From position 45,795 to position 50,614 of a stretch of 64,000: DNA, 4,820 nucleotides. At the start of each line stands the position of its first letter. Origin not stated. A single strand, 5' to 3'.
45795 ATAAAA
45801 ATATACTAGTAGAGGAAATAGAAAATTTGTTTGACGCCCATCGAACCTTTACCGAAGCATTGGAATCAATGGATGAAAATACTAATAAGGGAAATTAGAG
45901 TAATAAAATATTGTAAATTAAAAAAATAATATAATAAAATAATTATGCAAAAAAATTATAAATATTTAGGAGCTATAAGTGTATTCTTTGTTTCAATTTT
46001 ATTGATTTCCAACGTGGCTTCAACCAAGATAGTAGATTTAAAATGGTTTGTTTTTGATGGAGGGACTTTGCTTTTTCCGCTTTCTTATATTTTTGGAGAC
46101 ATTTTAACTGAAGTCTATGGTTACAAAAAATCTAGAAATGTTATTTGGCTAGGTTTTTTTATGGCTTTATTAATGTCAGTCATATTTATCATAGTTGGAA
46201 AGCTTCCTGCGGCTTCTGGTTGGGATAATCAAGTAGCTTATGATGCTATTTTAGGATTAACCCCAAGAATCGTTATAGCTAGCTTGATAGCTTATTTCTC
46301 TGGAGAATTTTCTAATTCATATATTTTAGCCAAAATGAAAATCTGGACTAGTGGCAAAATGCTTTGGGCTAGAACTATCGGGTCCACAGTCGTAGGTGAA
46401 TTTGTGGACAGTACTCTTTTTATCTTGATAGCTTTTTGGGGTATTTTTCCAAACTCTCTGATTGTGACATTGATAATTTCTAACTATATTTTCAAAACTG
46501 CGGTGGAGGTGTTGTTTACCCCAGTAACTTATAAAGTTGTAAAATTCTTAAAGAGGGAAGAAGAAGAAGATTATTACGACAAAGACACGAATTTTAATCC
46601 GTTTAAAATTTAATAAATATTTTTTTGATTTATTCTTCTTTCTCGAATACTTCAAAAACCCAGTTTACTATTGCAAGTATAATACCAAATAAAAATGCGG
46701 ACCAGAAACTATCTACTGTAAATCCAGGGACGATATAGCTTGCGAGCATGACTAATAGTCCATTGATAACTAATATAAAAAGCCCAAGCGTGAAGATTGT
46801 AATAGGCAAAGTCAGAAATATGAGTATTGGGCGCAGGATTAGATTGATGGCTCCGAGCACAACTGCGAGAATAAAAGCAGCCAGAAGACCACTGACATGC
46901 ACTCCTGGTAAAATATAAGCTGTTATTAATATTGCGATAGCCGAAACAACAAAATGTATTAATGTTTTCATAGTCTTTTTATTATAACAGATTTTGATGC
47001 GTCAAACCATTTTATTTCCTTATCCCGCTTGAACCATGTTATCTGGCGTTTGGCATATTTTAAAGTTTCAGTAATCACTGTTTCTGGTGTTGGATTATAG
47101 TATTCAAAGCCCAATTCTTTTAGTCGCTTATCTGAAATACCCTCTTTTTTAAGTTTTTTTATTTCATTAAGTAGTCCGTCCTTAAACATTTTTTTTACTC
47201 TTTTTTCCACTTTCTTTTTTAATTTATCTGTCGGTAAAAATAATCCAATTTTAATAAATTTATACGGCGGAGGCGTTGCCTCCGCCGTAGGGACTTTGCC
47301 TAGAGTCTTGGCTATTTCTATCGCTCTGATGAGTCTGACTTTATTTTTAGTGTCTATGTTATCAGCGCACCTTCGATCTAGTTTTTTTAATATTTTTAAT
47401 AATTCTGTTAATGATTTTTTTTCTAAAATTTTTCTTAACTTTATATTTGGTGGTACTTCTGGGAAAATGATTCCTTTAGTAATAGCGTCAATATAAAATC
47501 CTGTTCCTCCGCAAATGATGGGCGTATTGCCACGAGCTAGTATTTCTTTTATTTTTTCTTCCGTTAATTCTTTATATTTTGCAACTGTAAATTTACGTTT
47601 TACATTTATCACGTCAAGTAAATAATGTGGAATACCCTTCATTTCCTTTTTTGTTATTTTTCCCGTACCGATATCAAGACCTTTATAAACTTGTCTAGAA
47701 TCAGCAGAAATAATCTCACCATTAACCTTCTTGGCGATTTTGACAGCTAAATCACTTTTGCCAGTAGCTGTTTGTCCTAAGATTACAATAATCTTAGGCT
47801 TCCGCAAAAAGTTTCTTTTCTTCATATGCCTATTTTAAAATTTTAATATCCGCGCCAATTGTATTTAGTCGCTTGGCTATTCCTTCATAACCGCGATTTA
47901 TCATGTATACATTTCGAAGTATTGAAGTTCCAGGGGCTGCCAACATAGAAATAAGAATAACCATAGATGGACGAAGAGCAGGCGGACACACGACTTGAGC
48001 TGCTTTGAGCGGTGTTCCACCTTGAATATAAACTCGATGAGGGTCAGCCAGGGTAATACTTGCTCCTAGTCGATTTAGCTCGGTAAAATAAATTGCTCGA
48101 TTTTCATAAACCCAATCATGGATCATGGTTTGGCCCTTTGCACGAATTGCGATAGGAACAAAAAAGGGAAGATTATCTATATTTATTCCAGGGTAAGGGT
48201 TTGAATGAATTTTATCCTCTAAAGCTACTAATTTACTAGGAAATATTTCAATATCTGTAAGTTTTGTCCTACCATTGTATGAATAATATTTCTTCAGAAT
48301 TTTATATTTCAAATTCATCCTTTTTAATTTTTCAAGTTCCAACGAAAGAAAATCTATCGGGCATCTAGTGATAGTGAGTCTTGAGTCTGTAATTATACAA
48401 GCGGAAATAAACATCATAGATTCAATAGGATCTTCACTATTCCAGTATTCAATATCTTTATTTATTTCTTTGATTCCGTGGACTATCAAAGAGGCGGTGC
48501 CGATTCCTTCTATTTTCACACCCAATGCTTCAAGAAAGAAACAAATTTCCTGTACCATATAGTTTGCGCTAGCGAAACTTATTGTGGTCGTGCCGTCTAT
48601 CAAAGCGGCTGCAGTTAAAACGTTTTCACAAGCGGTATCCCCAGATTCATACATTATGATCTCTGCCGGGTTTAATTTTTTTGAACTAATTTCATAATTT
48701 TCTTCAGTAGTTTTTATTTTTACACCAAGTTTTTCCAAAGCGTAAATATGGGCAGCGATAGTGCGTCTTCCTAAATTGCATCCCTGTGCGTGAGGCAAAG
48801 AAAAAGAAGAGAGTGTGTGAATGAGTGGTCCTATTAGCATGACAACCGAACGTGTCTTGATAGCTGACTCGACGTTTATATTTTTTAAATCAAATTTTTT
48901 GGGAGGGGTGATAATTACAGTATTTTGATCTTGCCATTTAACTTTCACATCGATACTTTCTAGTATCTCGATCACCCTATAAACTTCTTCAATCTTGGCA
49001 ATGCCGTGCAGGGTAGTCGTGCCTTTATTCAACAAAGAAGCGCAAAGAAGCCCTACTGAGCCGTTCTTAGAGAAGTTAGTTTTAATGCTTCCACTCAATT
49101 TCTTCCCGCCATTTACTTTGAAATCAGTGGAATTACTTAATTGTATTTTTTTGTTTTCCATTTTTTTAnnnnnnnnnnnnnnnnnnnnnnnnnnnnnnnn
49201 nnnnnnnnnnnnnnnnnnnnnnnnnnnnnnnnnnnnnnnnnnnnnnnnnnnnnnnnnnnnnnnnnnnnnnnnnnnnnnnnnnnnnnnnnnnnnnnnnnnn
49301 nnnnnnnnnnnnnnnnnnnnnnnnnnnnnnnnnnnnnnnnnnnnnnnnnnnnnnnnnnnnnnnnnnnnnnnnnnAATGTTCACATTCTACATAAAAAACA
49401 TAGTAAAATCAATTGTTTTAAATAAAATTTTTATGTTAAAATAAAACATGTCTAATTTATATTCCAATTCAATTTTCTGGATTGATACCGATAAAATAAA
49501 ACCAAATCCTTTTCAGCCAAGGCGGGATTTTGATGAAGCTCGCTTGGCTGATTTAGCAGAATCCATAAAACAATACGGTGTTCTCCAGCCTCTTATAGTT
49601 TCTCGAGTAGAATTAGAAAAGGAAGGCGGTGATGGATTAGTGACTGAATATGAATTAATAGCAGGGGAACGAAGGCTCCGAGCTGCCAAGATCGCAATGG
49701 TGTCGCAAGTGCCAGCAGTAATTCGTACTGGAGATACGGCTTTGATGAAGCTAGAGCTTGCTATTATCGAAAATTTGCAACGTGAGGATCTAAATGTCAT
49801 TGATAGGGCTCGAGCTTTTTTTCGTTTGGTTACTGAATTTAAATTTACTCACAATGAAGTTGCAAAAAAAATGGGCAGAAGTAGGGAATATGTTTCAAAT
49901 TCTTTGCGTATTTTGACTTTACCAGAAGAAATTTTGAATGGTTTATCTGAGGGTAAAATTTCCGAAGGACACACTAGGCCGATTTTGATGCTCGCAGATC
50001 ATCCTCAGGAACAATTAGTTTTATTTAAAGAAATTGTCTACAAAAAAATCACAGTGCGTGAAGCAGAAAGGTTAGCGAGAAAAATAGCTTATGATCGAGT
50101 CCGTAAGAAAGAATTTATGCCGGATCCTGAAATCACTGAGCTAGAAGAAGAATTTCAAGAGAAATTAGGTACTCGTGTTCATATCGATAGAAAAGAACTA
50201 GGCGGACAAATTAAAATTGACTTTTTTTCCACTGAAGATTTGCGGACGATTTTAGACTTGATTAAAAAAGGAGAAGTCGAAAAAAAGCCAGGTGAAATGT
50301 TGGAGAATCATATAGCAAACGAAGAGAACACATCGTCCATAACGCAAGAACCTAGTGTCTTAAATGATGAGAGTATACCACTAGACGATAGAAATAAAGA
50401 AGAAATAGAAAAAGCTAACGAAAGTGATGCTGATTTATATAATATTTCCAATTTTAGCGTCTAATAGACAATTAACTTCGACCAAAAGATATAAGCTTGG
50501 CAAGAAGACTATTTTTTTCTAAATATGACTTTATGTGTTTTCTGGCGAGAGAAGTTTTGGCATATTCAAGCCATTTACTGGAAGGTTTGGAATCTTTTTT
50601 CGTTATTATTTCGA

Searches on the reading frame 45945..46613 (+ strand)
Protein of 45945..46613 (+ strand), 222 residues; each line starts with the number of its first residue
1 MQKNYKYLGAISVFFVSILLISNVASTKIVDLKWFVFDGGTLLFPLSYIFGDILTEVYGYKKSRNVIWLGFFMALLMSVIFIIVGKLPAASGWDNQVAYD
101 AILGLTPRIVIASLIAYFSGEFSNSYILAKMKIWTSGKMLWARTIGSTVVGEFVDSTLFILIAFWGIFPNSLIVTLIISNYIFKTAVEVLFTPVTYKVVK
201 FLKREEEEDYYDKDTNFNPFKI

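Call 97: search_protein_families(library=pfam, proteins=[window:45945-46613:+], max_evalue=0.00001)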
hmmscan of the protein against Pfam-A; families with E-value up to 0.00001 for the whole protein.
window:45945-46613:+ (222 aa): 1 family
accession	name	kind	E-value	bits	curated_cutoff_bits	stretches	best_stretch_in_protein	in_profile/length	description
PF02592.20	Vut_1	-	2.9e-54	184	27.2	1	38-197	1-151/152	Putative vitamin uptake transporter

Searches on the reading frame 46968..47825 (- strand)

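Call 97: search_protein_families(library=pfam, proteins=[window:46968-47825:-], max_evalue=0.00001)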
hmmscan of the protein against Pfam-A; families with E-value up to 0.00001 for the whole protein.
window:46968-47825:- (285 aa): 2 families
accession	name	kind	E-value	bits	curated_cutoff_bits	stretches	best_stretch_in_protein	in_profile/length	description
PF01715.23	IPPT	-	1.9e-60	205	23.6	1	45-268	1-243/243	IPP transferase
PF01745.22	IPT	-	8e-10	38.9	20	1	11-108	2-99/233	Isopentenyl transferase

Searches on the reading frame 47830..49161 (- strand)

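Call 97: search_protein_families(library=pfam, proteins=[window:47830-49161:-], max_evalue=0.00001)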
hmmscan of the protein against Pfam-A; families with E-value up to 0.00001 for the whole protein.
window:47830-49161:- (443 aa): 1 family
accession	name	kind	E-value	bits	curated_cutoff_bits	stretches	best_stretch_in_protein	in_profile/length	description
PF00275.25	EPSP_synthase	-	4.3e-40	138.1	22.8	1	16-431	1-416/417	EPSP synthase (3-phosphoshikimate 1-carboxyvinyltransferase)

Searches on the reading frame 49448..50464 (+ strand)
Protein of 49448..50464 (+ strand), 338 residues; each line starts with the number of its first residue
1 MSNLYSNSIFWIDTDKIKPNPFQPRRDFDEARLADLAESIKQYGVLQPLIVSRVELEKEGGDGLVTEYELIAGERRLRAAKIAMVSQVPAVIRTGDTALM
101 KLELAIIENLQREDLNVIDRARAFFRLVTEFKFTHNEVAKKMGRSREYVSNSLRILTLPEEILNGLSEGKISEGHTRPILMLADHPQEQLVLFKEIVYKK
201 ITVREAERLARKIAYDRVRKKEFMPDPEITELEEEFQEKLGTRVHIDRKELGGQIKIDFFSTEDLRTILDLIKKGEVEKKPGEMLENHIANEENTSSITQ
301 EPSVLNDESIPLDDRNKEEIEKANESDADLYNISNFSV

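Call 97: search_protein_families(library=pfam, proteins=[window:49448-50464:+], max_evalue=0.00001)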
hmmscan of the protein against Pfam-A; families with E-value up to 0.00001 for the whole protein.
window:49448-50464:+ (338 aa): 3 families
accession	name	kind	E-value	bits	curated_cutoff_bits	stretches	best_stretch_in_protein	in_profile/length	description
PF17762.8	HTH_ParB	-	5.3e-30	104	22.6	1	113-213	1-100/102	ParB HTH domain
PF02195.25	ParB_N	-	5.5e-26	90.9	26.3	1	11-111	5-95/95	ParB N-terminal domain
PF23552.2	ParB_C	-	5.8e-10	38.9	23.8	1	225-273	1-50/50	ParB dimerisation domain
